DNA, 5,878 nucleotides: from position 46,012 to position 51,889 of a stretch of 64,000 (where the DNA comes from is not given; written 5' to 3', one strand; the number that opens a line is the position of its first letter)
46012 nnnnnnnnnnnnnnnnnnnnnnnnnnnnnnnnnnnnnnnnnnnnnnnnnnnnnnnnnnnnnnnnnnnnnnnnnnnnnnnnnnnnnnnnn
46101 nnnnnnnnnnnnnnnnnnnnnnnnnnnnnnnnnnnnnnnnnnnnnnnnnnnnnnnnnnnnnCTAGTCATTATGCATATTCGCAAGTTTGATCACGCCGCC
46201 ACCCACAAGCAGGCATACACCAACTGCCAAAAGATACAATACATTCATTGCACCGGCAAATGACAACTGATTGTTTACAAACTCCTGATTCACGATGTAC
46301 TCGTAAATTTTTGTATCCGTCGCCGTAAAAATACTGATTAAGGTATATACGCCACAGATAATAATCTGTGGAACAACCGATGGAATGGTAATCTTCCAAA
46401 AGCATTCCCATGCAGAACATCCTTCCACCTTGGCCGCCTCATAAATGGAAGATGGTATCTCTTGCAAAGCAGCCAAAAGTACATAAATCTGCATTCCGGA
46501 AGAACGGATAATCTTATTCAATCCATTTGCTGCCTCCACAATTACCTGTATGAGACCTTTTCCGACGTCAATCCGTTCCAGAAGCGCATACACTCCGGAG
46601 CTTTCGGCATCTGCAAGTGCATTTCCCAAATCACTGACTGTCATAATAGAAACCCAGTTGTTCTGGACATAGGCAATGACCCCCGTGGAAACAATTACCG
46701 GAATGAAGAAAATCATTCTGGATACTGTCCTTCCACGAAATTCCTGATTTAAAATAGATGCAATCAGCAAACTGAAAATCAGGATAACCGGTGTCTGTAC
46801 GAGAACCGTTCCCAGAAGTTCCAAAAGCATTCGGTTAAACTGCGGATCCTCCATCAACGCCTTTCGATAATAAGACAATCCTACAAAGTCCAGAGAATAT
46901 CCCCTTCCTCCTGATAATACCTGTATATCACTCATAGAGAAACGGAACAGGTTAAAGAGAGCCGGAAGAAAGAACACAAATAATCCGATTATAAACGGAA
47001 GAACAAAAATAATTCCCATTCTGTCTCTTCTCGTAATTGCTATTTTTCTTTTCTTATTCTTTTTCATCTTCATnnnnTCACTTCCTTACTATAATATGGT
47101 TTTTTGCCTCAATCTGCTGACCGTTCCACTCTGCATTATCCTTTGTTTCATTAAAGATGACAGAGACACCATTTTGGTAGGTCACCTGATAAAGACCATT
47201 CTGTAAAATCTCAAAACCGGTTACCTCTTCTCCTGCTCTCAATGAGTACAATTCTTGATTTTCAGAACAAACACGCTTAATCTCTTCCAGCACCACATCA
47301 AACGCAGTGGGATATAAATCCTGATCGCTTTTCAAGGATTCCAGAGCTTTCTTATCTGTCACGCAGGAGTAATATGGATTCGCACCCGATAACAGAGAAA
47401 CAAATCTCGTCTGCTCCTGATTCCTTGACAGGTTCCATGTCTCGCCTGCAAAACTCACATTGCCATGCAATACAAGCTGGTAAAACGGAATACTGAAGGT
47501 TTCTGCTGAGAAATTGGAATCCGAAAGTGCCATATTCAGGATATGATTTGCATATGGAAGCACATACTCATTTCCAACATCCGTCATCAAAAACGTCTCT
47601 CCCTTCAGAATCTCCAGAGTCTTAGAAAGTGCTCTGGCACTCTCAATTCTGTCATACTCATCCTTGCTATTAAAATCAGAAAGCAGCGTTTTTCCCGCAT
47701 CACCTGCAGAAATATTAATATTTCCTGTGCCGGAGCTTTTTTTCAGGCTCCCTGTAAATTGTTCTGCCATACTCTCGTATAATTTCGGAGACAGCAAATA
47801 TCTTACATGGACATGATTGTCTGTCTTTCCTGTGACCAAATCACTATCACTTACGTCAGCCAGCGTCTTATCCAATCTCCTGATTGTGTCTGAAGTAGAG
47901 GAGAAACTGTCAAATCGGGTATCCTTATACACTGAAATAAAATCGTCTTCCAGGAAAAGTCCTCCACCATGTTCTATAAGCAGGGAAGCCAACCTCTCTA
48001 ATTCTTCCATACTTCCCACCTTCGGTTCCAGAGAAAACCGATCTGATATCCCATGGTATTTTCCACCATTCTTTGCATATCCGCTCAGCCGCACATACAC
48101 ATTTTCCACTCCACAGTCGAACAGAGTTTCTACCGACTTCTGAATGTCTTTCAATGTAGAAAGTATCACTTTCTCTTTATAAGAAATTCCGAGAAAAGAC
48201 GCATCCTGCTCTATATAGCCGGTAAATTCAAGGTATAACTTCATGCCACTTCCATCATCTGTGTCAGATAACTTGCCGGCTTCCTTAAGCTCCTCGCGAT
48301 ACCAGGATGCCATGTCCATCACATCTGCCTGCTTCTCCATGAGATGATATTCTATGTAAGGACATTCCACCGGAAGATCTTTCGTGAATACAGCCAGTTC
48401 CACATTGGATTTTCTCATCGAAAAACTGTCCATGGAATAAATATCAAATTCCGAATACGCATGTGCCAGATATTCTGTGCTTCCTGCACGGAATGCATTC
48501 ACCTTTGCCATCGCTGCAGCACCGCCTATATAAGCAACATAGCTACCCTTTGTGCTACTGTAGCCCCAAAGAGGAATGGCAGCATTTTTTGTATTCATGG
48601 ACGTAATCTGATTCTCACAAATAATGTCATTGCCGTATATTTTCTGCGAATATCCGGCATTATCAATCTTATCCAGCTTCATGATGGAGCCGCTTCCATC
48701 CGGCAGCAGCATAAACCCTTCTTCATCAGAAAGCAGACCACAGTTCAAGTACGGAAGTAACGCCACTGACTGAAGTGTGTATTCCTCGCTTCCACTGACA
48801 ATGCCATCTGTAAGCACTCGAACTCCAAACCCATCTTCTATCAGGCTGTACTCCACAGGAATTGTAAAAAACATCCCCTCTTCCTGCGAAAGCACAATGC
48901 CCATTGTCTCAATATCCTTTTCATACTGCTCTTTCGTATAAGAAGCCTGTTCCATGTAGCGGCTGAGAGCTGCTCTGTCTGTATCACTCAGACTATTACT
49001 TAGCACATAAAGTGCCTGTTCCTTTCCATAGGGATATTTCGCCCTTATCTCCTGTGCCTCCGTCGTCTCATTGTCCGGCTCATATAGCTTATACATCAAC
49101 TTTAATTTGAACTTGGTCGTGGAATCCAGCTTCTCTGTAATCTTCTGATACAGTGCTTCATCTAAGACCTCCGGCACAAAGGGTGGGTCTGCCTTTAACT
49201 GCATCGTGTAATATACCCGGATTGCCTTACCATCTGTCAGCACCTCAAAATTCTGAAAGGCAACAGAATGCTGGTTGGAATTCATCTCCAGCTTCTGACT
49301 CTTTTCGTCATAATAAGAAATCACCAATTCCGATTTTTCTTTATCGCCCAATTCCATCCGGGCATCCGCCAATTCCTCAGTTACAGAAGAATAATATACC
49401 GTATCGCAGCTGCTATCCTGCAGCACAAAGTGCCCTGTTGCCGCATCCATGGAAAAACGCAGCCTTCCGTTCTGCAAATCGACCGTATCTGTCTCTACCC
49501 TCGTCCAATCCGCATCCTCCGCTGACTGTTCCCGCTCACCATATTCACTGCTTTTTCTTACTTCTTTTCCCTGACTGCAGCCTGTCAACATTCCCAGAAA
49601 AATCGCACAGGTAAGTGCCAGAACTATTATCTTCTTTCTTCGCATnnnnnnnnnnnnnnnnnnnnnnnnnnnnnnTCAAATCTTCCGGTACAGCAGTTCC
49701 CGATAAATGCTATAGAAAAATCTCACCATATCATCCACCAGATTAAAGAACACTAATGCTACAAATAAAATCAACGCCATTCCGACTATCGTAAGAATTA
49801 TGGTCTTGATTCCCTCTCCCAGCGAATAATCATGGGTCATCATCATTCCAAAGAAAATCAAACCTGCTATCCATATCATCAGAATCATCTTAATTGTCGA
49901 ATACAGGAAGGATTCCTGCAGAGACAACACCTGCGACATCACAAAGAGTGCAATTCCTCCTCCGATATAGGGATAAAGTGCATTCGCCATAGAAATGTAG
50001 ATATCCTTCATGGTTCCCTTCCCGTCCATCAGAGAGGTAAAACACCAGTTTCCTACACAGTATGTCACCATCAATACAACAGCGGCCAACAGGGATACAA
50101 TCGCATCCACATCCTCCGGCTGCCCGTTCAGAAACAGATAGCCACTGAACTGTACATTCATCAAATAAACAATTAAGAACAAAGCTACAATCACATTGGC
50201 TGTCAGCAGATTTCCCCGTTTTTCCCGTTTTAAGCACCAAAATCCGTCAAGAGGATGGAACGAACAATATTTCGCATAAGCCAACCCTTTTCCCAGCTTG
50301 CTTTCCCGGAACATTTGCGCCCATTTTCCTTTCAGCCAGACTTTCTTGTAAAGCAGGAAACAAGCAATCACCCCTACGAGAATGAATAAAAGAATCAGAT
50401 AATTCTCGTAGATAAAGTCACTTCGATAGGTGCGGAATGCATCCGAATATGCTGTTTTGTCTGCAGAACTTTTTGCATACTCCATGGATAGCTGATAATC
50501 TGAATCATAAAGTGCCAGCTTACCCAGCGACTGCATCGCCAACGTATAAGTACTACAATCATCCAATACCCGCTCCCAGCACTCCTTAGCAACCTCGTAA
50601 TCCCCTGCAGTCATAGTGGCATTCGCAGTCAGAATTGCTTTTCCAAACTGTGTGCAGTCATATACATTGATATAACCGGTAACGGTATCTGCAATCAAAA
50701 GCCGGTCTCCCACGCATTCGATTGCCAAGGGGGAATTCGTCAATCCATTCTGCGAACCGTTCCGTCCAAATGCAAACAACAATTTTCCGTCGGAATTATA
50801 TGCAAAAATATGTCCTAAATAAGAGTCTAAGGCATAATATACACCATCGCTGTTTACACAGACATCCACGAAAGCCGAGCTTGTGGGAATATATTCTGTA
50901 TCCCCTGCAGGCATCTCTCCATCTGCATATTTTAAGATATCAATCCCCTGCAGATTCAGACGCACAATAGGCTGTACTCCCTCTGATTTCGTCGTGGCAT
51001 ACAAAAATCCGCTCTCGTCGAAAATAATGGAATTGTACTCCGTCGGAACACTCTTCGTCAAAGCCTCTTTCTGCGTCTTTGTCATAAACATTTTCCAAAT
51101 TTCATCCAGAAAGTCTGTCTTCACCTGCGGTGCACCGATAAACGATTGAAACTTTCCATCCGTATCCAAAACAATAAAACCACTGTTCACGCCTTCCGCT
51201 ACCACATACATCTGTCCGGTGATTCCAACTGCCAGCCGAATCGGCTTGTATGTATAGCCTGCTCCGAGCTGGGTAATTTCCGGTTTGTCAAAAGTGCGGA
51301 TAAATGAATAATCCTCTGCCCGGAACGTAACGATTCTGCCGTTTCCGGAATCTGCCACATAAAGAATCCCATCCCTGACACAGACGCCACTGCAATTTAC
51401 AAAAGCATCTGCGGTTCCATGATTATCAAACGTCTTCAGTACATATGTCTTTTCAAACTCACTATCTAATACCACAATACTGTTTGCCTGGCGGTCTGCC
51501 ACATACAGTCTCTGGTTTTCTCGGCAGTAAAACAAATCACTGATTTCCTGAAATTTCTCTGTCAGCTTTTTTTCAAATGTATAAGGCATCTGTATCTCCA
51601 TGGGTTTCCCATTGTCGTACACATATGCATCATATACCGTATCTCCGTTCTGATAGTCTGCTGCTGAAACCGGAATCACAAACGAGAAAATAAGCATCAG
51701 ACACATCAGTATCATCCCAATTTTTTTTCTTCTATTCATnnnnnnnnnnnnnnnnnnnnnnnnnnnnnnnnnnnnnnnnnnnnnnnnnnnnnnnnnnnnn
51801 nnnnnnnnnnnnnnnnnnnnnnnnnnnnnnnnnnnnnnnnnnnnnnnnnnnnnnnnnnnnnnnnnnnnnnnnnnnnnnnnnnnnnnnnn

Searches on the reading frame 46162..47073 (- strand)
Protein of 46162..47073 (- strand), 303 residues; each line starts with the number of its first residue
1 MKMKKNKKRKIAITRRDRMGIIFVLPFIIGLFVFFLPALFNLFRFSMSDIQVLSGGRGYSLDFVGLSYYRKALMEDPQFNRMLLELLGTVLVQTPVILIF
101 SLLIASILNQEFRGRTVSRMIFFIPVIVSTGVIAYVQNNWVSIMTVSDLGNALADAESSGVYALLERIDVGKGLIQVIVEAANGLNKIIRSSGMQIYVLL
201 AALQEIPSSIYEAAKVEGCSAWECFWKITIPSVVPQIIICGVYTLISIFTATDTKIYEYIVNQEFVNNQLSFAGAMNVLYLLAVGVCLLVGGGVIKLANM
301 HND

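Call 9: search_protein_families(library=pfam, proteins=[window:46162-47073:-], max_evalue=0.01)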
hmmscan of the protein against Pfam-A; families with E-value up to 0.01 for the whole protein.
window:46162-47073:- (303 aa): 1 family
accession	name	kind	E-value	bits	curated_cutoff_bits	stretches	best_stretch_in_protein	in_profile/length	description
PF00528.27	BPD_transp_1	-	2.8e-07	30.9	26.4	1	188-292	61-168/184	Binding-protein-dependent transport system inner membrane component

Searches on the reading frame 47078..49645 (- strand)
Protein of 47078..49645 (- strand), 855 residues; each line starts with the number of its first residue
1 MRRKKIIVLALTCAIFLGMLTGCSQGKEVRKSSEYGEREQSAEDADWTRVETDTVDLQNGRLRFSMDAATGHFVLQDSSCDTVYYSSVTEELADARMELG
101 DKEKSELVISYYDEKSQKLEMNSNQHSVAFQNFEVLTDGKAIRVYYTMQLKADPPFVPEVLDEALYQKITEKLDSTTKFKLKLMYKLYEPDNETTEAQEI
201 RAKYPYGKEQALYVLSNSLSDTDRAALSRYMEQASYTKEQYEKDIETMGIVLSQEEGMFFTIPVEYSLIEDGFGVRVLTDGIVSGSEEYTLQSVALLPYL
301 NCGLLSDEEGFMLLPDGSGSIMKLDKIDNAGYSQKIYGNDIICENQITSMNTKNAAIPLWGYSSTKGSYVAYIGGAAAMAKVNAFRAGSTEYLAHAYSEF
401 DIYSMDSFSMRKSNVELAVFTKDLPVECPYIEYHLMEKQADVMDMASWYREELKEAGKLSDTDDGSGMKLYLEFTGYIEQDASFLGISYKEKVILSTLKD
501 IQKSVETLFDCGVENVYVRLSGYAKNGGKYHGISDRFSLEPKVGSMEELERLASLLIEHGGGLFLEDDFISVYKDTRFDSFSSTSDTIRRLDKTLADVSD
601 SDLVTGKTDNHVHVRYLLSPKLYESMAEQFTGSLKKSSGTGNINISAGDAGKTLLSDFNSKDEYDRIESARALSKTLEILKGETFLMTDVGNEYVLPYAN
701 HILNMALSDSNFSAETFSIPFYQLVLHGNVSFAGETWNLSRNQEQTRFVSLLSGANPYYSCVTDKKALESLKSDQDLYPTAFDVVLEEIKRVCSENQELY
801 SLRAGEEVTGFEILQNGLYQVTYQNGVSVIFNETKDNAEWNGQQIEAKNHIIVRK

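Call 9: search_protein_families(library=pfam, proteins=[window:47078-49645:-], max_evalue=0.01)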
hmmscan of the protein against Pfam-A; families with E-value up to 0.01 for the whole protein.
window:47078-49645:- (855 aa): 1 family
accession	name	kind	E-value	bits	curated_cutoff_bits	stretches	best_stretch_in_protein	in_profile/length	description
PF18952.6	DUF5696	-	2.2e-126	423.3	25.6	1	239-849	2-611/612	Family of unknown function (DUF5696)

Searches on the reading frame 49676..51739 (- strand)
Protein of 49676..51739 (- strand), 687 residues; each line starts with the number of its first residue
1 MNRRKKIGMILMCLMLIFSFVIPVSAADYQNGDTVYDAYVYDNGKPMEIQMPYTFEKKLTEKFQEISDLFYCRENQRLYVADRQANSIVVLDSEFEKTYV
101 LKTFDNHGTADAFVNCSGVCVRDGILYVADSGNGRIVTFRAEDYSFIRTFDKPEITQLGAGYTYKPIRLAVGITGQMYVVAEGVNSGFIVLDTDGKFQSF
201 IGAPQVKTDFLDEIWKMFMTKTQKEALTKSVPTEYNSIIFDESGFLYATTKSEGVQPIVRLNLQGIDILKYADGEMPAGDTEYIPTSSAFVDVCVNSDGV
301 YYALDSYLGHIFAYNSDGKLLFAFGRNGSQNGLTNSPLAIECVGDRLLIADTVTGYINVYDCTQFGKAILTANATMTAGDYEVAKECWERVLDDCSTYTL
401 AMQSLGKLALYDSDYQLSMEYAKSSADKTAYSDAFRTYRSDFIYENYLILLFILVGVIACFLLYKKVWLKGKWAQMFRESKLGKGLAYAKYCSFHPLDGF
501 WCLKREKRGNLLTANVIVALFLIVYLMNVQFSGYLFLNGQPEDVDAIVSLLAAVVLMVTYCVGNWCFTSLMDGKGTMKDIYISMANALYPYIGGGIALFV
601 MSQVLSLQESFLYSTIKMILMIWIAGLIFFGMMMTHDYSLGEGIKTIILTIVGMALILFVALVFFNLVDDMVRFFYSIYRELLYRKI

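Call 9: search_protein_families(library=pfam, proteins=[window:49676-51739:-], max_evalue=0.01)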
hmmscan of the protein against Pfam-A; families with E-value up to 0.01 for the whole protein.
window:49676-51739:- (687 aa): 2 families
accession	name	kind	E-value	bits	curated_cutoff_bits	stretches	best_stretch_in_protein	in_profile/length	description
PF01436.27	NHL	-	3.3e-07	30.4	20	1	113-139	1-28/28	NHL repeat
PF04893.22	Yip1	-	4.5e-06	27.1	28.6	1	494-661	5-172/173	Yip1 domain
